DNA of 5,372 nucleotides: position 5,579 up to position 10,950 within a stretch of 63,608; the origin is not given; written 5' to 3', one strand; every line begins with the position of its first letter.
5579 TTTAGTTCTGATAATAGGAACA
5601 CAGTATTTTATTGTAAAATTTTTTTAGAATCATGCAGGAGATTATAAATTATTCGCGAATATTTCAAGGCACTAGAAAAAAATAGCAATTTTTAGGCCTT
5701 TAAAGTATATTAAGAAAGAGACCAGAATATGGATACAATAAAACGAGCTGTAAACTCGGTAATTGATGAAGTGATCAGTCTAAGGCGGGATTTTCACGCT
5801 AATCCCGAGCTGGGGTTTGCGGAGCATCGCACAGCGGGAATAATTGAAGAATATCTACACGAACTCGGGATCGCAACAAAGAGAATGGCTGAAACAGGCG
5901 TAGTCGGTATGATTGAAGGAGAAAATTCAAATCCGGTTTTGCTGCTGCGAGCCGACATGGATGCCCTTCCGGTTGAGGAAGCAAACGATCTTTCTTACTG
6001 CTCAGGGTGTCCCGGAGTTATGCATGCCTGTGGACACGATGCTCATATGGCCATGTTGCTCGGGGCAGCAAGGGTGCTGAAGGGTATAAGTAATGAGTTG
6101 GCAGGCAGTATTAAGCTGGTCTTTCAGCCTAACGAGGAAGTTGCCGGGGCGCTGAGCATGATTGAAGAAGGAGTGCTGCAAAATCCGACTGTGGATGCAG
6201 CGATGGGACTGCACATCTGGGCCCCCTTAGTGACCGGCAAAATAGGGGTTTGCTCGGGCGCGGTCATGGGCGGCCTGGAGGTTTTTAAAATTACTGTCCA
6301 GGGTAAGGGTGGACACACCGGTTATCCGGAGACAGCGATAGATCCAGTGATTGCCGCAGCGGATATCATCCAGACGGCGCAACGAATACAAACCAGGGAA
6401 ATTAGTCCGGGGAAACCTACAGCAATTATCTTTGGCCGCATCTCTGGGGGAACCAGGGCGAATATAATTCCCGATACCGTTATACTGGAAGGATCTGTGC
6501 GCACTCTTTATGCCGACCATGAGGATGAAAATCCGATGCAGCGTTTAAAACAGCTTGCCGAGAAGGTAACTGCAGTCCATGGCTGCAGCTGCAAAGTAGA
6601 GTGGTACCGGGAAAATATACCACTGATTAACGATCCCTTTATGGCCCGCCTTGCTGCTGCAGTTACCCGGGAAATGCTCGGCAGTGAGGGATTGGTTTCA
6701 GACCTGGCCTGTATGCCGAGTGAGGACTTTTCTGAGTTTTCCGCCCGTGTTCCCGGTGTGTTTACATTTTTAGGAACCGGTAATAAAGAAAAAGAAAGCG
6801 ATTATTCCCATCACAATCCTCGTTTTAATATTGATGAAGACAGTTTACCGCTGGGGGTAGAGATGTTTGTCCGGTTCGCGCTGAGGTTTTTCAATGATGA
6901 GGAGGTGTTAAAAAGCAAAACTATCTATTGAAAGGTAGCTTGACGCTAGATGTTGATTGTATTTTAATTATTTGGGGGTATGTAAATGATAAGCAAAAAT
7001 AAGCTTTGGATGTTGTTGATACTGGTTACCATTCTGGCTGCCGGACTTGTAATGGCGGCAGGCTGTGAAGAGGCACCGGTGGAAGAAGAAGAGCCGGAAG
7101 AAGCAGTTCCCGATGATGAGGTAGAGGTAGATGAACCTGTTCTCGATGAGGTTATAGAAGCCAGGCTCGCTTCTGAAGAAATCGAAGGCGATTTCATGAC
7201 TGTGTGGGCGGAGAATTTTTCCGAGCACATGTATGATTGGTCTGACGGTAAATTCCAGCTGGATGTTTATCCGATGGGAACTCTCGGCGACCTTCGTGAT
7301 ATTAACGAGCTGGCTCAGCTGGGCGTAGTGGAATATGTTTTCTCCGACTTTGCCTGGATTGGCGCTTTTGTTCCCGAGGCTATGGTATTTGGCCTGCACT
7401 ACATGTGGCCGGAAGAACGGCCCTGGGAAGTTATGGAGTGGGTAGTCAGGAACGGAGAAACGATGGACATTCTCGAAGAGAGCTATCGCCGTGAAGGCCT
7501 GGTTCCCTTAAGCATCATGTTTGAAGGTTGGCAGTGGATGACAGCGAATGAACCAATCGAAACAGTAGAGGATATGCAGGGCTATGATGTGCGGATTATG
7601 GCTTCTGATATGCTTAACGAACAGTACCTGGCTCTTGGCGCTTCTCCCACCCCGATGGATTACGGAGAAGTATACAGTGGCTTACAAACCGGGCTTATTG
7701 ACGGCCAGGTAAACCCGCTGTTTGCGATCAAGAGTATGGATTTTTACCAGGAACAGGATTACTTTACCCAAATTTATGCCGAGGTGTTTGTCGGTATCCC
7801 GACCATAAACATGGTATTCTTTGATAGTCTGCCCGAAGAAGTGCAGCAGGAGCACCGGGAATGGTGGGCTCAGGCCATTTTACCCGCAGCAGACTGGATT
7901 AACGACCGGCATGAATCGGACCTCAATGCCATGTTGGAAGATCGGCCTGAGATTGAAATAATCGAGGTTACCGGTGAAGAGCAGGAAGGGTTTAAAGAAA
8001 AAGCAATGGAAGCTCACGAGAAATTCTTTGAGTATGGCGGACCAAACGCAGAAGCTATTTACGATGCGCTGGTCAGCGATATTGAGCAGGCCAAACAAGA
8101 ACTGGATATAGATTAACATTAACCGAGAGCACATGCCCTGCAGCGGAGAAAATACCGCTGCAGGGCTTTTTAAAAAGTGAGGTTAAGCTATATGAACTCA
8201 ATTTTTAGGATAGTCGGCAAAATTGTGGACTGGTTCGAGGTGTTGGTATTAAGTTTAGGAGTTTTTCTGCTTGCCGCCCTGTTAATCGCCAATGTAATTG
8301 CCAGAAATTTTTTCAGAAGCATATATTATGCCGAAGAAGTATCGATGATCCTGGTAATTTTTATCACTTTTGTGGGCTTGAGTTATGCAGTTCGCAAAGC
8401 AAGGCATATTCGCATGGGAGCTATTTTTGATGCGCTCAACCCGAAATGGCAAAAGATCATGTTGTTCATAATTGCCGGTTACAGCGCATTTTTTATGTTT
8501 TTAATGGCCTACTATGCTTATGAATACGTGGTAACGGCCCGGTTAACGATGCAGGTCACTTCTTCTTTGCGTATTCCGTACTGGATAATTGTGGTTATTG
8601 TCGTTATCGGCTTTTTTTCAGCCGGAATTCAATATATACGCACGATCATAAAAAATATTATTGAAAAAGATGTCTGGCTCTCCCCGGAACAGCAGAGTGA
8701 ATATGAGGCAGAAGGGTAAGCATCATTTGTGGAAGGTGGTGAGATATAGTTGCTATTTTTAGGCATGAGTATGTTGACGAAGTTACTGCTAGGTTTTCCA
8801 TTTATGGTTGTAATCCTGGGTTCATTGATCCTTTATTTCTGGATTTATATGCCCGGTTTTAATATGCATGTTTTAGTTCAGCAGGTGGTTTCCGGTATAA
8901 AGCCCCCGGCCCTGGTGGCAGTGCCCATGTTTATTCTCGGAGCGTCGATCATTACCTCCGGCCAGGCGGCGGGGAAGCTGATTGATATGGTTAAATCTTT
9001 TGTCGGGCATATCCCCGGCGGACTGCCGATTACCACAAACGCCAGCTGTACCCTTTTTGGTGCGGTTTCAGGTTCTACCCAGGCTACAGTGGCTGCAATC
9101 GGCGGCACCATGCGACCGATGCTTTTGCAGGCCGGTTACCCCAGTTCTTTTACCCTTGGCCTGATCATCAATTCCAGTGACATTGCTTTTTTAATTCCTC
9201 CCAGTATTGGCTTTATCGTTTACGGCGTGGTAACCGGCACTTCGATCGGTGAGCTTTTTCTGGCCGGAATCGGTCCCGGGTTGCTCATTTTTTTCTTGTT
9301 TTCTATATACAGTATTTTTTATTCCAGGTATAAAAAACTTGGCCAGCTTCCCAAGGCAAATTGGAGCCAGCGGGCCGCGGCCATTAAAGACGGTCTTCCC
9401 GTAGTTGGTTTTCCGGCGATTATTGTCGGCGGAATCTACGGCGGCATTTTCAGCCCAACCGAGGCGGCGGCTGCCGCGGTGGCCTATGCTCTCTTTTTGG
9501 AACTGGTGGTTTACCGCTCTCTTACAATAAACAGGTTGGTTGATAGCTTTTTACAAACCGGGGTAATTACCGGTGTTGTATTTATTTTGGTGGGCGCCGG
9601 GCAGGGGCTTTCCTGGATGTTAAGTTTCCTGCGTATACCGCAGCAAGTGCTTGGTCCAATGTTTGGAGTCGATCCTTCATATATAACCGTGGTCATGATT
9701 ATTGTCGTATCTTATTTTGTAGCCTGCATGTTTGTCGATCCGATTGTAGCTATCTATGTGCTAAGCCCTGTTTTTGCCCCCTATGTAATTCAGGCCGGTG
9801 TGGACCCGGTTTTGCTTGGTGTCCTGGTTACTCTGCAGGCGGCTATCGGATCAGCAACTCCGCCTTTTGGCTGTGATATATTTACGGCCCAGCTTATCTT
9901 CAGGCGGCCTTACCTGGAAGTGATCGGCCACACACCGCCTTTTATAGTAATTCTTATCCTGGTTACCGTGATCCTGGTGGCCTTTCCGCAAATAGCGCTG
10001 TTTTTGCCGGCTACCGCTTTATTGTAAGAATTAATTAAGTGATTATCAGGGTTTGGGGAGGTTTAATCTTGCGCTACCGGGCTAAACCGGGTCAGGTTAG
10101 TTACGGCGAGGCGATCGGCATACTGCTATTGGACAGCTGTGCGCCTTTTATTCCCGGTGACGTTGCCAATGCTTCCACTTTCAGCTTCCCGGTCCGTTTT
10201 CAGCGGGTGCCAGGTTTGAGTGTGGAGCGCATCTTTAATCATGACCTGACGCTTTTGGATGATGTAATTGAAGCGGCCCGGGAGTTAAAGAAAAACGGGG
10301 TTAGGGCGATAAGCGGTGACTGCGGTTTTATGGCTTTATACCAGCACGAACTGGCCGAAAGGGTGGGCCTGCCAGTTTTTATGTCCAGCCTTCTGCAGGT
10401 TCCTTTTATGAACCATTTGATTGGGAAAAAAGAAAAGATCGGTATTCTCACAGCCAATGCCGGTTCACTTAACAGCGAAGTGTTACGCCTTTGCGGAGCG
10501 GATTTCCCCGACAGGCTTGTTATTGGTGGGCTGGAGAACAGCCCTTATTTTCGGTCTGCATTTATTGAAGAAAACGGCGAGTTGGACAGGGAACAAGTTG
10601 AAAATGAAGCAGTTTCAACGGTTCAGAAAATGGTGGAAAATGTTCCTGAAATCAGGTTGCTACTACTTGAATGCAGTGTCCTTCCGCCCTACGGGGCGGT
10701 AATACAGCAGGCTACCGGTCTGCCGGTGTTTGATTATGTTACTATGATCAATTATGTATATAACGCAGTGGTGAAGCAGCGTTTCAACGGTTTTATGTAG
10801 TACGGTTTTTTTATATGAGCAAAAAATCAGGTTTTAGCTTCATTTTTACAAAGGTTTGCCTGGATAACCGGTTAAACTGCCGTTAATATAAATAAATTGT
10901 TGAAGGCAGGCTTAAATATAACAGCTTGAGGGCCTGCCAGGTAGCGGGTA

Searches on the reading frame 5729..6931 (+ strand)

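Call 73: search_protein_families(library=pfam, proteins=[window:5729-6931:+], max_evalue=0.00001)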
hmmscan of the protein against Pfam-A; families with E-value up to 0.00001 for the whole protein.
window:5729-6931:+ (400 aa): 2 families
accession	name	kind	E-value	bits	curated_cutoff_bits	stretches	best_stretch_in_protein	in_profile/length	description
PF01546.33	Peptidase_M20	-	2.4e-41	142.3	24.6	1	72-385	1-205/206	Peptidase family M20/M25/M40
PF07687.19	M20_dimer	-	4.7e-12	46.3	21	1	186-279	9-94/107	Peptidase dimerisation domain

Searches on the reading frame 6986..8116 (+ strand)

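Call 73: search_protein_families(library=pfam, proteins=[window:6986-8116:+], max_evalue=0.00001)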
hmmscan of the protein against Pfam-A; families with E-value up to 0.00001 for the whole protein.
window:6986-8116:+ (376 aa): 1 family
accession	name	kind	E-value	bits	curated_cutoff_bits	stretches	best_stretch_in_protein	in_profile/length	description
PF03480.18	DctP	-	2.2e-53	181.9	23.4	1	71-349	11-284/286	Bacterial extracellular solute-binding protein, family 7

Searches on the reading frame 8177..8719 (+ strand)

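Call 73: search_protein_families(library=pfam, proteins=[window:8177-8719:+], max_evalue=0.00001)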
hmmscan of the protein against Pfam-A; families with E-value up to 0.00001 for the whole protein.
window:8177-8719:+ (180 aa): 1 family
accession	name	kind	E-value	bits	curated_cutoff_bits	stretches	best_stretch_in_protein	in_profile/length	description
PF04290.18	DctQ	-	5.1e-25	88.3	28.3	1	33-160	2-129/132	Tripartite ATP-independent periplasmic transporters, DctQ component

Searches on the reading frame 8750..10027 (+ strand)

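Call 73: search_protein_families(library=pfam, proteins=[window:8750-10027:+], max_evalue=0.00001)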
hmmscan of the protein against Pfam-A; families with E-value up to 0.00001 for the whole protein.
window:8750-10027:+ (425 aa): 1 family
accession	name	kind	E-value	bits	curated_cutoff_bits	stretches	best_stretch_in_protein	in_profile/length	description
PF06808.19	DctM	-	5.8e-101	338.7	23.8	1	7-415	3-413/413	Tripartite ATP-independent periplasmic transporter, DctM component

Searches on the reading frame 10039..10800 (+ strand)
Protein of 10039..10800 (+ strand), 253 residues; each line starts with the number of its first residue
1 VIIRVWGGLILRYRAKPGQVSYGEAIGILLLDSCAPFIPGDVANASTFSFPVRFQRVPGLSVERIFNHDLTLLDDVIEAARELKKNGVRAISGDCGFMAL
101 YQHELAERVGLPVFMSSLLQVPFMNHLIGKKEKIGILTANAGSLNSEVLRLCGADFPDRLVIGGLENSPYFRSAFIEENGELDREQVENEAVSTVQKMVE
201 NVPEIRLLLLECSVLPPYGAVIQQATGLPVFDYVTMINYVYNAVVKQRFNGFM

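Call 73: search_protein_families(library=pfam, proteins=[window:10039-10800:+], max_evalue=0.00001)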
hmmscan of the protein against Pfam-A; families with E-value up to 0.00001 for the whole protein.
window:10039-10800:+ (253 aa): 0 families

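Call 94: search_protein_families(library=pfam, proteins=[window:10039-10800:+], max_evalue=0.01)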
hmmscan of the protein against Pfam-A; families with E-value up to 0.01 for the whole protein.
window:10039-10800:+ (253 aa): 1 family
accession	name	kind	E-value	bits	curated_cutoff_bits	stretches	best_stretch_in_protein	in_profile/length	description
PF01177.27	Asp_Glu_race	-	3.9e-05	24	31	0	180-235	152-205/211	Asp/Glu/Hydantoin racemase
